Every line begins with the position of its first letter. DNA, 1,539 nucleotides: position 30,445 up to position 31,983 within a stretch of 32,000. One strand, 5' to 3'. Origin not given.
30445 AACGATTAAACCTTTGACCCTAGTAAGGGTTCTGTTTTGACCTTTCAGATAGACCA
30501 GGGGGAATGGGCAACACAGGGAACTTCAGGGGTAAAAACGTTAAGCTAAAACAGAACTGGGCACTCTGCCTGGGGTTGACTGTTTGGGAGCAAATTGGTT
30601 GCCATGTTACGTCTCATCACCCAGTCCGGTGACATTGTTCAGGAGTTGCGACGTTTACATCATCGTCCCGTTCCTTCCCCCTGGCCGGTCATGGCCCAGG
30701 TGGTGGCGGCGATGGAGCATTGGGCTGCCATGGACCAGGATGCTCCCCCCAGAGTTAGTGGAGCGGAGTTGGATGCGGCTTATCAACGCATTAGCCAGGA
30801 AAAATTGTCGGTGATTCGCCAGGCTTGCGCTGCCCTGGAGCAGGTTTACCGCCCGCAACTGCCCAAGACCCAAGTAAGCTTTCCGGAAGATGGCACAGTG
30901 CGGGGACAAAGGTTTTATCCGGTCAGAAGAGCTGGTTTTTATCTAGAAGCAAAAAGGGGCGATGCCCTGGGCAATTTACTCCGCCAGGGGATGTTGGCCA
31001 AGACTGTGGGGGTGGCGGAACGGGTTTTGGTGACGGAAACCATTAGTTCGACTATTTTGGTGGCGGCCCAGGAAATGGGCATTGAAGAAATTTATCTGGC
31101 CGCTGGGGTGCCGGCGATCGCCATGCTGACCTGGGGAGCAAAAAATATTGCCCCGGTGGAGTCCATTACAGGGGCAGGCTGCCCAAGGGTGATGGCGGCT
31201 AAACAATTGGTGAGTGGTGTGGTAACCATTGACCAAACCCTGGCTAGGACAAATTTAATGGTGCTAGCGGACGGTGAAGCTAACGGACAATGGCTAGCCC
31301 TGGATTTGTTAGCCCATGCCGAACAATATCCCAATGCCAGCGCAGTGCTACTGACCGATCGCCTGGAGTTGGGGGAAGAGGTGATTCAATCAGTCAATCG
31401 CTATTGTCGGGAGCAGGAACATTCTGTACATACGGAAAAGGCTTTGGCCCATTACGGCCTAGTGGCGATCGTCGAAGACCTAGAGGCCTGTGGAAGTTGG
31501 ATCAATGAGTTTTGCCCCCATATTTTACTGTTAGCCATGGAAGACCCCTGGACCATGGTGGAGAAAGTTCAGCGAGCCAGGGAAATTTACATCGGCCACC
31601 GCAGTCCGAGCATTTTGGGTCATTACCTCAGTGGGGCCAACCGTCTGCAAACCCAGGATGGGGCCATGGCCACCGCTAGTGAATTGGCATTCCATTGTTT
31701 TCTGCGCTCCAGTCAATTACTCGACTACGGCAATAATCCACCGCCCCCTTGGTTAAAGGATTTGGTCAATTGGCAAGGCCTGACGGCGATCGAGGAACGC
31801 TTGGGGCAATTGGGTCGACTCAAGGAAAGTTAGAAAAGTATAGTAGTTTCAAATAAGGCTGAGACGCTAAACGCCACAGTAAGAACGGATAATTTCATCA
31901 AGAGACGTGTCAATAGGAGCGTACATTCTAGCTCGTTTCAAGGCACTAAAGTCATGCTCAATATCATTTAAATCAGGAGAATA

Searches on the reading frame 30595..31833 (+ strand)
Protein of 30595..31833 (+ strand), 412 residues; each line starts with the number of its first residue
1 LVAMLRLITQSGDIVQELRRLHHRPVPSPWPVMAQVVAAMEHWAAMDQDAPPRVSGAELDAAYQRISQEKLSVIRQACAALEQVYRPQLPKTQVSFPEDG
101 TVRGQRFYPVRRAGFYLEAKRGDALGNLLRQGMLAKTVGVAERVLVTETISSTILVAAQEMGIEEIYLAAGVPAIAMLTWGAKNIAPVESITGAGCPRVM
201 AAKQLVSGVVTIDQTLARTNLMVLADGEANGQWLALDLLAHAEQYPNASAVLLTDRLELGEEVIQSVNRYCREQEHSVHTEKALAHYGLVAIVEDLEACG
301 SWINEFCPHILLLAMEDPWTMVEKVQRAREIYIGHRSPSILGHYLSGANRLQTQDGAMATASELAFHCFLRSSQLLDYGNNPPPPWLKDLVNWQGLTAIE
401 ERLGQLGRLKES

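Call 73: search_protein_families(library=pfam, proteins=[window:30595-31833:+], max_evalue=0.00001)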
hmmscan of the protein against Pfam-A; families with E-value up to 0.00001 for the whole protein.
window:30595-31833:+ (412 aa): 1 family
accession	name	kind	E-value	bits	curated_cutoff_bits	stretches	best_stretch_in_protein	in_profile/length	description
PF00815.25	Histidinol_dh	-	2.8e-69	234.5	27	1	49-379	45-380/411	Histidinol dehydrogenase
